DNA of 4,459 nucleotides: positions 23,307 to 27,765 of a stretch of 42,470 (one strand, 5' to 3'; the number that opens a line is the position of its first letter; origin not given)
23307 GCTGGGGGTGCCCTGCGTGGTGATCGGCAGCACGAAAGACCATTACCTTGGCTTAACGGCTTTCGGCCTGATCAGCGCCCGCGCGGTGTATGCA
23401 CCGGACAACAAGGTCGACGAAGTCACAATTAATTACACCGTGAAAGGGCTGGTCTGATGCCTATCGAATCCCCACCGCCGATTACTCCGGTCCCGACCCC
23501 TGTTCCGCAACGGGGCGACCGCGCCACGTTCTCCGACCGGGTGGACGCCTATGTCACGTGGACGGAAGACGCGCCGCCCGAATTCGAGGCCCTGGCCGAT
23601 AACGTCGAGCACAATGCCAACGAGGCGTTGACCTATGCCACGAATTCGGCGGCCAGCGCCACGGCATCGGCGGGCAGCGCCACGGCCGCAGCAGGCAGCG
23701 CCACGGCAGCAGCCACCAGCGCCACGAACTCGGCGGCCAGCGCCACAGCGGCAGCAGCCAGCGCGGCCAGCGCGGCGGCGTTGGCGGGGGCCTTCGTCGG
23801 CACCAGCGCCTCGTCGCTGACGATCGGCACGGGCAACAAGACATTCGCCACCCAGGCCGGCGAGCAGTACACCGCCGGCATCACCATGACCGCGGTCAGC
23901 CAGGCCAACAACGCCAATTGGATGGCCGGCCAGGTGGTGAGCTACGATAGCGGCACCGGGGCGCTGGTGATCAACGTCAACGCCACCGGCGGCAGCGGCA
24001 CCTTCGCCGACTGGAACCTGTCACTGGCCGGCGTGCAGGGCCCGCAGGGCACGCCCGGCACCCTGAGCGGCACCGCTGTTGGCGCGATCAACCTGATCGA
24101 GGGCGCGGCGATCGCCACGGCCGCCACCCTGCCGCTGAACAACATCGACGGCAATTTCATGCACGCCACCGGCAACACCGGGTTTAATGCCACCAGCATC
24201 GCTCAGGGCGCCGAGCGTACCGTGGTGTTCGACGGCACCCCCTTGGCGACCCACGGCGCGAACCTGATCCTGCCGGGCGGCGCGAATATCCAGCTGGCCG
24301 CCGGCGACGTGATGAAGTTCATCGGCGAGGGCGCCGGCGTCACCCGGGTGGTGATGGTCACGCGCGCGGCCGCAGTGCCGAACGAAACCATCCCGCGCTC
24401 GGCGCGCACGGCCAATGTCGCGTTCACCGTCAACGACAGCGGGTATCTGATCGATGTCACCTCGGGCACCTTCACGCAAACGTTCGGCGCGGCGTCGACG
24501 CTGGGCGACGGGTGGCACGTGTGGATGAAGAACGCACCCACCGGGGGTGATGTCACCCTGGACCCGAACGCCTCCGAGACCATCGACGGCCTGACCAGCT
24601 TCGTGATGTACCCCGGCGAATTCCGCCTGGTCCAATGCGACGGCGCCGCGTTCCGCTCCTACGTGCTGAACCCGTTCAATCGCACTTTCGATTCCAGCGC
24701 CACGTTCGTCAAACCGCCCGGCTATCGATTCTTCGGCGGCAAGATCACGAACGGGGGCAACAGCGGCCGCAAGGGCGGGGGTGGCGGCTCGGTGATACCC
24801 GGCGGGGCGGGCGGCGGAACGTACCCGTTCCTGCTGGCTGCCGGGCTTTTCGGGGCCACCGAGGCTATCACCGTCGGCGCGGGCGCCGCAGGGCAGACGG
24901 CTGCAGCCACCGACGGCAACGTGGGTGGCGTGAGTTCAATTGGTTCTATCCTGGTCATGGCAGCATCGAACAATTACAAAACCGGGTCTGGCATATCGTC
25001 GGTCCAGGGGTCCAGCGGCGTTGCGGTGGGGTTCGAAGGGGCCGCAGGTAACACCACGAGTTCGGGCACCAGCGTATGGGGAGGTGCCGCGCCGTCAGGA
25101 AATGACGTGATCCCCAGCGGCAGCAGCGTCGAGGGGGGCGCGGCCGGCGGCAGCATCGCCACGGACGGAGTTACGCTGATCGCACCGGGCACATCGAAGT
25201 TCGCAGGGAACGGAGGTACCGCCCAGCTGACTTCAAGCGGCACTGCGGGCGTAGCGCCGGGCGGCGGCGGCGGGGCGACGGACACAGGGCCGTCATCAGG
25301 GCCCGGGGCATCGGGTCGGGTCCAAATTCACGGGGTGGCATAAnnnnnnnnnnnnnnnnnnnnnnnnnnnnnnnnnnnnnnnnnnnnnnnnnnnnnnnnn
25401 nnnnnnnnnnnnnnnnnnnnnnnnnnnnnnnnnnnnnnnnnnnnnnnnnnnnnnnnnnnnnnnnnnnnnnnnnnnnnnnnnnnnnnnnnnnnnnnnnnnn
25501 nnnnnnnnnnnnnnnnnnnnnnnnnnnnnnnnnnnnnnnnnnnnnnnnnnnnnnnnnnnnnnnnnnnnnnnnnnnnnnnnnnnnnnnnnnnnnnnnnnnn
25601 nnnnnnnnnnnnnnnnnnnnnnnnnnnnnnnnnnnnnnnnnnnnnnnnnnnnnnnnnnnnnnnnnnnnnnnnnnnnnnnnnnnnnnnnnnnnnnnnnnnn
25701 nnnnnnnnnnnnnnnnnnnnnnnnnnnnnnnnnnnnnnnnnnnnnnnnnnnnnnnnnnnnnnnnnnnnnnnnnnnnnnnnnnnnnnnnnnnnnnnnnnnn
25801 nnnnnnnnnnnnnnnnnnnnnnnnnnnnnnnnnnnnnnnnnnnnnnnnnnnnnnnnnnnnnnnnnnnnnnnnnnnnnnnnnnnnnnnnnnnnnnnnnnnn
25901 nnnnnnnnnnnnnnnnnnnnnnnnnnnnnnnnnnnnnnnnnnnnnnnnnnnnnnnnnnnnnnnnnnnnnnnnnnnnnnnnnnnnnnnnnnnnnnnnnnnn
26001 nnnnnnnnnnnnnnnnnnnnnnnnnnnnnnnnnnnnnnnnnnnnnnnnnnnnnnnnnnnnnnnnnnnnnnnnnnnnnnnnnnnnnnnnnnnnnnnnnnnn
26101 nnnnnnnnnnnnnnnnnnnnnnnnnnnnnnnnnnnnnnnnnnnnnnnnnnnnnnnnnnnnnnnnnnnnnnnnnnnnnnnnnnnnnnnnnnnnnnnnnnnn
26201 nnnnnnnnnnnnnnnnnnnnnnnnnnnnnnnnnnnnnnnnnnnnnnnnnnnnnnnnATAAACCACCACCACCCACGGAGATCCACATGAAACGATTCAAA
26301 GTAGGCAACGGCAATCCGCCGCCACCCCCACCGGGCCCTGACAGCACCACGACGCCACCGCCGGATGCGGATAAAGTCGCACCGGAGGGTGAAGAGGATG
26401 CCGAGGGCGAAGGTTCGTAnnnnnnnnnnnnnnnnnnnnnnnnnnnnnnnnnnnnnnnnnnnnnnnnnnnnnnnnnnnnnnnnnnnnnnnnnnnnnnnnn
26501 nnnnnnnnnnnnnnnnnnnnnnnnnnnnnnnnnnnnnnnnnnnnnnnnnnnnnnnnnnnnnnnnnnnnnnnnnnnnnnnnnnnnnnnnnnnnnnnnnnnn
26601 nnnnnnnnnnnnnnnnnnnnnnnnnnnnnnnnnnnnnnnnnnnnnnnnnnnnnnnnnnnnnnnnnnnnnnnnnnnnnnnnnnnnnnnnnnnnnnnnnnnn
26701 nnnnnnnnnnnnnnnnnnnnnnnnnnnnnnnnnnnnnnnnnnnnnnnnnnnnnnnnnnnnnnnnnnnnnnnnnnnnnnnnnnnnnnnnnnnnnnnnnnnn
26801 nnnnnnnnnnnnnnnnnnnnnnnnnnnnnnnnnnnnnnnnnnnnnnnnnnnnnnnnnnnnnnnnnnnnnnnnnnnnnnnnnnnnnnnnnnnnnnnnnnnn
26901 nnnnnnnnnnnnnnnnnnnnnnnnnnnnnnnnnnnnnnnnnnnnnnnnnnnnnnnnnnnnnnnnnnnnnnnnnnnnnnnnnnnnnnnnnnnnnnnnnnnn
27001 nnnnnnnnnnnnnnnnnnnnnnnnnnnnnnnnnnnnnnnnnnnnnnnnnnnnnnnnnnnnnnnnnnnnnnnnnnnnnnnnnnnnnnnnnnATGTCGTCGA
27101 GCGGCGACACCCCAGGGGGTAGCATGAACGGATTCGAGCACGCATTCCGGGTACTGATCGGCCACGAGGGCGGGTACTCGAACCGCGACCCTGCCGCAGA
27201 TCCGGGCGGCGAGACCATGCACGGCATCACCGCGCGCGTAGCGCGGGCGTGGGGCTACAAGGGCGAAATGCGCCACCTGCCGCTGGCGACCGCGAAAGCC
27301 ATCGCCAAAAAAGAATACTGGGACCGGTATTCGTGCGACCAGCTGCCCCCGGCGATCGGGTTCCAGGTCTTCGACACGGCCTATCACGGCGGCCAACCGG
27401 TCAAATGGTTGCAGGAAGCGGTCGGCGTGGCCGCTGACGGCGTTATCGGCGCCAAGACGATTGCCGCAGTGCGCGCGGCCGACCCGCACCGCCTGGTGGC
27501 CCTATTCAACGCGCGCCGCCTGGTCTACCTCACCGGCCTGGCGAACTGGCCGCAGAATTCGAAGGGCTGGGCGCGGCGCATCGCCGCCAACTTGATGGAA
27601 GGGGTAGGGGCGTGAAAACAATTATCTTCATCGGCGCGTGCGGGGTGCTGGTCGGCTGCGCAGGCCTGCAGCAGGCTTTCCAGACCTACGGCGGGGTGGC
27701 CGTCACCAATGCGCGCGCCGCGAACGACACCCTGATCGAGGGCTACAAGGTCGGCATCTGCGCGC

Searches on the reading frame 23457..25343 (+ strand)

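Call 24: search_protein_families(library=phrogs, proteins=[window:23457-25343:+], max_evalue=0.001)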
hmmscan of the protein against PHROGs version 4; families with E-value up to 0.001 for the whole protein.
window:23457-25343:+ (628 aa): 3 families
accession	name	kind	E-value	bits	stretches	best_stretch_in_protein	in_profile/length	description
phrog_13980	-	tail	2.5e-06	27.5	1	51-208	196-350/756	tail fiber protein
phrog_3279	-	tail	6.1e-05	23.7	1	43-157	106-225/396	tail fiber protein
phrog_4242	-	tail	0.00041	20.8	1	43-108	231-303/628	tail fiber protein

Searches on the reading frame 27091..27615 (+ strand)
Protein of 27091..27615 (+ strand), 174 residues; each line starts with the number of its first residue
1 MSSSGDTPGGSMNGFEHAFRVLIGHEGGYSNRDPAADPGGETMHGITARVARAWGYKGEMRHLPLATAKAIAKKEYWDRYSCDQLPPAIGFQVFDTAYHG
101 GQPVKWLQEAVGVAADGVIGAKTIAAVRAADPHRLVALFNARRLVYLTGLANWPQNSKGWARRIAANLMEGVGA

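Call 24: search_protein_families(library=phrogs, proteins=[window:27091-27615:+], max_evalue=0.001)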
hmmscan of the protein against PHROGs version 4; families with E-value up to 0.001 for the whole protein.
window:27091-27615:+ (174 aa): 2 families
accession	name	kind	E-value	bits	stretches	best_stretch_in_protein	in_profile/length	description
phrog_315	-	lysis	8.2e-44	151.2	1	9-168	329-488/677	endolysin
phrog_12853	-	unknown function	2.3e-22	80.8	1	15-128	3-130/131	-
